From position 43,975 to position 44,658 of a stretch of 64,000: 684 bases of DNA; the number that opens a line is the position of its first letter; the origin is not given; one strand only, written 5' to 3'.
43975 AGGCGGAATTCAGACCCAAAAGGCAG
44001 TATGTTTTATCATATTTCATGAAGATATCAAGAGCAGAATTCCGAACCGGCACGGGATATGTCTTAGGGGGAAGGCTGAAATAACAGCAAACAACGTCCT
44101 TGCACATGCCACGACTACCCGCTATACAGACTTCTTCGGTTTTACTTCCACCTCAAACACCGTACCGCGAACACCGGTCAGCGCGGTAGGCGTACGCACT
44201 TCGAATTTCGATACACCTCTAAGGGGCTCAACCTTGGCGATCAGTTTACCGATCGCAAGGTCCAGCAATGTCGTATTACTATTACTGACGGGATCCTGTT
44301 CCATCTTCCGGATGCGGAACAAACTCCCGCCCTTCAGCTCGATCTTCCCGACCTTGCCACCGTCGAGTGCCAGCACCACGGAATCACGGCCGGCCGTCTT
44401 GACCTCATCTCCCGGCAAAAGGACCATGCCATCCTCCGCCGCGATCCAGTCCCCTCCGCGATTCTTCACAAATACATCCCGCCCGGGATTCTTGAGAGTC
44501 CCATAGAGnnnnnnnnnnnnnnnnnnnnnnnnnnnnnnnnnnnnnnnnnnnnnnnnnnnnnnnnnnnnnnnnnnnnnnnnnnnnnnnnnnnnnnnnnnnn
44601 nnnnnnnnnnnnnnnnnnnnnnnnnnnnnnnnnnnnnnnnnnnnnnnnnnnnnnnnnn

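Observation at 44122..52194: Giant gene 2: a 2690-aa TpsA-like (filamentous haemagglutinin family) exoprotein with no TpsB partner in the window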

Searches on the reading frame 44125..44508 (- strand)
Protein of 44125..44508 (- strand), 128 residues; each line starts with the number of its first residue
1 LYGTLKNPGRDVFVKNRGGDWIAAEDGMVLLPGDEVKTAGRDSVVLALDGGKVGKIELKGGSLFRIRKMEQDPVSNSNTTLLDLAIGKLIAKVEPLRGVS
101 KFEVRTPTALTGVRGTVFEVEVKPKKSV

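Call 86: search_protein_representatives(protein=window:44125-44508:-)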
Query: 128 residues. Proteins with E-value up to 0.001 (for the whole library): 1735; up to 1e-10: 159; up to 1e-30: 38. The best 150 are listed.
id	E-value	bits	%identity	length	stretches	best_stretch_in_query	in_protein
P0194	2.6e-47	176.6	69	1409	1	2-125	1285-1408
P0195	6.5e-47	175.2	68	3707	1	2-127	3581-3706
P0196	8.8e-47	174.8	71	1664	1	2-125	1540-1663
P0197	1.5e-46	174.0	68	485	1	2-125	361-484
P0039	3.6e-46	172.9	66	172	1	2-125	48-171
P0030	6.2e-46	172.1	67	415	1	2-125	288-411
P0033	7.7e-46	171.8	68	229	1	2-125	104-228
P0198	1.3e-45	171.1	67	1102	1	2-125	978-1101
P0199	4.9e-45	169.2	65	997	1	2-125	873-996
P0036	5.1e-45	169.1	65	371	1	2-125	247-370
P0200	6.6e-45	168.8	68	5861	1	2-125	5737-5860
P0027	3.0e-44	166.7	66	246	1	2-125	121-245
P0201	6.4e-44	165.6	63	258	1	2-123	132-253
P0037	6.4e-44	165.6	68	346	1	2-125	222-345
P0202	7.7e-44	165.3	64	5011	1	2-126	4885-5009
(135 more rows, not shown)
